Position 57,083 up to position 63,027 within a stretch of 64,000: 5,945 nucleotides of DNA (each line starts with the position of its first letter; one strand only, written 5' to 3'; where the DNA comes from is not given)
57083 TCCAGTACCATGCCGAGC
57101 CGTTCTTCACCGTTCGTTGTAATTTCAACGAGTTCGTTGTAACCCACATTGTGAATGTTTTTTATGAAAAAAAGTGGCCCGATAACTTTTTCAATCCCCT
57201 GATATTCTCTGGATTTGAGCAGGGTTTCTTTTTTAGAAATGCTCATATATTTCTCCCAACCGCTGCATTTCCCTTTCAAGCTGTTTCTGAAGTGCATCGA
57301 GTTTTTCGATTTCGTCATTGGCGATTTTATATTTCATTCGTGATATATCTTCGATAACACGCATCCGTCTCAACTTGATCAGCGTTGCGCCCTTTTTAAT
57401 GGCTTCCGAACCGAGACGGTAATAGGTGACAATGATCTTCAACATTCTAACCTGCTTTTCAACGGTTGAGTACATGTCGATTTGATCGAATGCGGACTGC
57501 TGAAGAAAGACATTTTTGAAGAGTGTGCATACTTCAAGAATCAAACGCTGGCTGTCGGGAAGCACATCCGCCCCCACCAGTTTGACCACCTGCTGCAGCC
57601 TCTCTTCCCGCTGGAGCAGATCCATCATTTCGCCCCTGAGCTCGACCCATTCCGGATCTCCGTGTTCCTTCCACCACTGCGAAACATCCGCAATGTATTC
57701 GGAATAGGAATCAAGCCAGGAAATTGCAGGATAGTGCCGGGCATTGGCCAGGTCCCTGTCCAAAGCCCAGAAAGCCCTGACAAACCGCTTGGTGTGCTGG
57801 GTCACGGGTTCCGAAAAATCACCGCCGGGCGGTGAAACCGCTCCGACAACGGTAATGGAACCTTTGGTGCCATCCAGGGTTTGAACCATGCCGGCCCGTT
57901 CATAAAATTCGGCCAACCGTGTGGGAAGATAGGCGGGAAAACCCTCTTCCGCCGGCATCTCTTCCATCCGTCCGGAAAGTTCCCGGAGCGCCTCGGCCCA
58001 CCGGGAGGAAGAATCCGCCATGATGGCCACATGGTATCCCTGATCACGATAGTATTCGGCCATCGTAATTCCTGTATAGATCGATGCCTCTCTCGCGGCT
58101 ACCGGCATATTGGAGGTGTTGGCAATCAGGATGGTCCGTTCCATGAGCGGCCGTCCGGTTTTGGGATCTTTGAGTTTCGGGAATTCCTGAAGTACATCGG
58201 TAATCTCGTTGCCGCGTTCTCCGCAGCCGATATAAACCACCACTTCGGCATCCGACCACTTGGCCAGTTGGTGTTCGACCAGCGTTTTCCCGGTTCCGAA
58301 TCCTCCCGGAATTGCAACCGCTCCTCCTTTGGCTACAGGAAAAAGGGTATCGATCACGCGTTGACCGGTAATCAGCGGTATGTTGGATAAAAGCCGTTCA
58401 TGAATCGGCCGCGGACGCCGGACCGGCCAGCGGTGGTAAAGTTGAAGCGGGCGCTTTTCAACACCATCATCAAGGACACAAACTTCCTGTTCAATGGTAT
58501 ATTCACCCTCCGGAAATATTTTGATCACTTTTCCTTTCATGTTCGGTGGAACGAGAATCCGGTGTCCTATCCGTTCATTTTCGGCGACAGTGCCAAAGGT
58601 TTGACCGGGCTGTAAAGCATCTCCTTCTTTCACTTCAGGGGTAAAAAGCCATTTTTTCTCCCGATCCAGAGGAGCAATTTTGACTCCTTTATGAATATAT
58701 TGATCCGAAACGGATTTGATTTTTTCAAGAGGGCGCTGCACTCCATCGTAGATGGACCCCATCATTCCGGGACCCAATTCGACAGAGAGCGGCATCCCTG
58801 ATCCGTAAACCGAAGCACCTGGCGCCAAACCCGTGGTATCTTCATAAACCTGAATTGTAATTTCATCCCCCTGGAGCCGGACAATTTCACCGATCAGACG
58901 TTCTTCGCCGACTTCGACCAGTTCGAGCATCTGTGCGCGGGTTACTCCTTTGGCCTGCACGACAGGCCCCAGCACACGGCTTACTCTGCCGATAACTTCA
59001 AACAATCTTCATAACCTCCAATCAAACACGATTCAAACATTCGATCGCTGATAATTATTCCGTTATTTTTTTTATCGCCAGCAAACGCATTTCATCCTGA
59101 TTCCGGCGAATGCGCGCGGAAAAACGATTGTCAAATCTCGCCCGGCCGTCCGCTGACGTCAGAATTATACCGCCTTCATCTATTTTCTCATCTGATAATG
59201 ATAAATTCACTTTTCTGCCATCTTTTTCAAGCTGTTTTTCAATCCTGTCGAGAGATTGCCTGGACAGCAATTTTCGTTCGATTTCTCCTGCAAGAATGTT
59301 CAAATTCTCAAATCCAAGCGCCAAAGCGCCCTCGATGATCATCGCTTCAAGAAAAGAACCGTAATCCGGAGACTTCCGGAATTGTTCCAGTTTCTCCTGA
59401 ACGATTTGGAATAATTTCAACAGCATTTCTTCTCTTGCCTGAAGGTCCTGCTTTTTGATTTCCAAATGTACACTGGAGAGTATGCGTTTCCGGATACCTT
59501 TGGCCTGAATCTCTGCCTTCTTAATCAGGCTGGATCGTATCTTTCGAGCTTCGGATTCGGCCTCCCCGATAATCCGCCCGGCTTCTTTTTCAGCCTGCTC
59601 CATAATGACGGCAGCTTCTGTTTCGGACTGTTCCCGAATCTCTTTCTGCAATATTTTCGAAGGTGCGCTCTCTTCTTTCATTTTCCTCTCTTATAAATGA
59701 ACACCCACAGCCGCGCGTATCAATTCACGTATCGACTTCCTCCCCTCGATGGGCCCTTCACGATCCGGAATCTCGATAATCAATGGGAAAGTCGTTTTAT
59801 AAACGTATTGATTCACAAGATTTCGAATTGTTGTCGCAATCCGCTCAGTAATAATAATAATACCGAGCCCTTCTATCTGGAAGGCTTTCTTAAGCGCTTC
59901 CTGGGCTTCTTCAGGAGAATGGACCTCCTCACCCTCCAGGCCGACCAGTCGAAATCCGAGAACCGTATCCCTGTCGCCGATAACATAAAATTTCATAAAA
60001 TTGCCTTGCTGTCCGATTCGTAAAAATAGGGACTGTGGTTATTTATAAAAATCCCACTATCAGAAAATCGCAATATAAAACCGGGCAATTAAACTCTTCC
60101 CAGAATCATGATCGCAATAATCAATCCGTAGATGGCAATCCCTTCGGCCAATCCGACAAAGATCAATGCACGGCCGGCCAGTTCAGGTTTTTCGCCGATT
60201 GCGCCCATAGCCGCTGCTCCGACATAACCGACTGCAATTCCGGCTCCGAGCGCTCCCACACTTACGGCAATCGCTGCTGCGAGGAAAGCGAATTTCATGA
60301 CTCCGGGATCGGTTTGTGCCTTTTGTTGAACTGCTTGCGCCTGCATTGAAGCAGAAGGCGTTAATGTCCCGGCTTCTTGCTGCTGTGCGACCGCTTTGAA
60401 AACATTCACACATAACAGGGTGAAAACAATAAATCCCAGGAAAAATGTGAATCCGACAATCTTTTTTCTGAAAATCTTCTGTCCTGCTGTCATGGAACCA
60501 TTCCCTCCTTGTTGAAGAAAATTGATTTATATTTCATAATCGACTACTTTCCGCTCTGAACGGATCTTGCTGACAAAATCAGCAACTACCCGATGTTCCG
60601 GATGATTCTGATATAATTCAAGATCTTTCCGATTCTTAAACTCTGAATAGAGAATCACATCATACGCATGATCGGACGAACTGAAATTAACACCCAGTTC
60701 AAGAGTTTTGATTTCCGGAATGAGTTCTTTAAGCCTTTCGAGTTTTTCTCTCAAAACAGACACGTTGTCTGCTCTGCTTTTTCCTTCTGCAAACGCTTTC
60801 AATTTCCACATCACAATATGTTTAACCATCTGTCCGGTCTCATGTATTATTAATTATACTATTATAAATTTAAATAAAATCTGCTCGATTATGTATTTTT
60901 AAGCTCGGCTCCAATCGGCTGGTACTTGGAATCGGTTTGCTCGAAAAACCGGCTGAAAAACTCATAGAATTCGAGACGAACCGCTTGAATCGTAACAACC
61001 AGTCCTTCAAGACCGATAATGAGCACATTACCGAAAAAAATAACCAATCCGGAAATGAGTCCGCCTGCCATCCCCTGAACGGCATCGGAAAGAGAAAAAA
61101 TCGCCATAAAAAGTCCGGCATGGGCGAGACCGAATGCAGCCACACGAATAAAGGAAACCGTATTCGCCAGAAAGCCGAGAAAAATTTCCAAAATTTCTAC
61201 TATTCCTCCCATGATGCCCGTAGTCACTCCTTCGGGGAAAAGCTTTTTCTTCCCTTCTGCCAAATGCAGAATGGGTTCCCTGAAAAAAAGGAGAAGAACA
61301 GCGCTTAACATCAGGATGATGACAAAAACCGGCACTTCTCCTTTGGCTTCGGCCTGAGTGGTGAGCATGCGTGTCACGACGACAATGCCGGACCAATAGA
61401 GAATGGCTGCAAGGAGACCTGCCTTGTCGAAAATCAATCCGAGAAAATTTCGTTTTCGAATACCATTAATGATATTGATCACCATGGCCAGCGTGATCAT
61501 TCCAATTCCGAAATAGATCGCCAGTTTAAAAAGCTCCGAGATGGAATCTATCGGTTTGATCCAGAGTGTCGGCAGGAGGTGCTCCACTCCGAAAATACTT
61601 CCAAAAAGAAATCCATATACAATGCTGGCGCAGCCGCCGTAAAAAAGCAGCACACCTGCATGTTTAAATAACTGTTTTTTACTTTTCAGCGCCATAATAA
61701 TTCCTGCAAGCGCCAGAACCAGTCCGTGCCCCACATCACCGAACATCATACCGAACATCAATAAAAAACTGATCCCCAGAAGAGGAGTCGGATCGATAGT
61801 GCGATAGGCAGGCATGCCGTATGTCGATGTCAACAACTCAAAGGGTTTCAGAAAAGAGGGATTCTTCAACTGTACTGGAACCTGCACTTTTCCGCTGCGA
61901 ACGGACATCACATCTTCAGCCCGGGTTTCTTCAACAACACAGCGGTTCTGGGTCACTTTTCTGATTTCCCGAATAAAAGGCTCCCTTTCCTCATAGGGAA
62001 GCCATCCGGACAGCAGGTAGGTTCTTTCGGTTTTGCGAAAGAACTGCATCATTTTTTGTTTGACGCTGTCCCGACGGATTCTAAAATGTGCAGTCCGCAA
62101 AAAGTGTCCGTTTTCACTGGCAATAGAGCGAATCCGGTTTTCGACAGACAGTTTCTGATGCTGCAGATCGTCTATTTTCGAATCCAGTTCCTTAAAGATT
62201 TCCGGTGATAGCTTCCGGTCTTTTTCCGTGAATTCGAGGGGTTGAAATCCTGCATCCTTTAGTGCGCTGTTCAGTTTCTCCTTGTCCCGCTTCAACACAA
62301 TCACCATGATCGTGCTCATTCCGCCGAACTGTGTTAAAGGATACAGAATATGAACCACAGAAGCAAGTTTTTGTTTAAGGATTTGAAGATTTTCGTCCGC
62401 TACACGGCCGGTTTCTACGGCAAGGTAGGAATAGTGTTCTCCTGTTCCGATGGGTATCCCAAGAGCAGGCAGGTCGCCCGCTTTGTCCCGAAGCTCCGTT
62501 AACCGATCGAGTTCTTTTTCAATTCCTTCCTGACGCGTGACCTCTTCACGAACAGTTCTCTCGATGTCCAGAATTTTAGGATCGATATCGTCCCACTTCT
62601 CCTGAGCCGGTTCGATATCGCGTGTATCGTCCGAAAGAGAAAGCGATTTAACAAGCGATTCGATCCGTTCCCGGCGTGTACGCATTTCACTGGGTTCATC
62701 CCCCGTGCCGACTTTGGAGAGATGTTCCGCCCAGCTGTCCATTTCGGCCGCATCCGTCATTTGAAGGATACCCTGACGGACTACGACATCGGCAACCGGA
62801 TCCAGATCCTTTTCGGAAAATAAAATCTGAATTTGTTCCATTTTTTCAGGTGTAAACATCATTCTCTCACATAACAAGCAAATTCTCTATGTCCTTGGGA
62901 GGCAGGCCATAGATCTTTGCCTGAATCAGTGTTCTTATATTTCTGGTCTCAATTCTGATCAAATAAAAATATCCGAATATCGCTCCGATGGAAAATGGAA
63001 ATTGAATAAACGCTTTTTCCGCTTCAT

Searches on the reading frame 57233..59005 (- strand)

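Call 63: search_protein_families(library=pfam, proteins=[window:57233-59005:-], max_evalue=0.0001)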
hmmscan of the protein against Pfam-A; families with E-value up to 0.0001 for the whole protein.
window:57233-59005:- (590 aa): 4 families
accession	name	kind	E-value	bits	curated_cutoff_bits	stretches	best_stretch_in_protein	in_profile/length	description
PF00006.31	ATP-synt_ab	-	5.3e-76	255.4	29.5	1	214-435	1-213/213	ATP synthase alpha/beta family, nucleotide-binding domain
PF16886.11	ATP-synt_ab_Xtn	-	8.5e-30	102.8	25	1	111-196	2-88/88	ATPsynthase alpha/beta subunit barrel-sandwich domain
PF22919.1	ATP-synt_VA_C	-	1.8e-24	86.1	24.7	1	443-542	2-97/101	C-terminal domain of V and A type ATP synthase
PF02874.29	ATP-synt_ab_N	-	3.4e-13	50.3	20.9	1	8-69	1-68/69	ATP synthase alpha/beta family, beta-barrel domain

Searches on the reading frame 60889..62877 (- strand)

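Call 63: search_protein_families(library=pfam, proteins=[window:60889-62877:-], max_evalue=0.0001)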
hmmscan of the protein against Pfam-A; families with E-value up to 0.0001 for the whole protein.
window:60889-62877:- (662 aa): 1 family
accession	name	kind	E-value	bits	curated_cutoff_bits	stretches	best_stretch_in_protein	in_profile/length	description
PF01496.24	V_ATPase_I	-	7.1e-30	104.1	30.7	2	219-403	239-421/815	V-type ATPase 116kDa subunit family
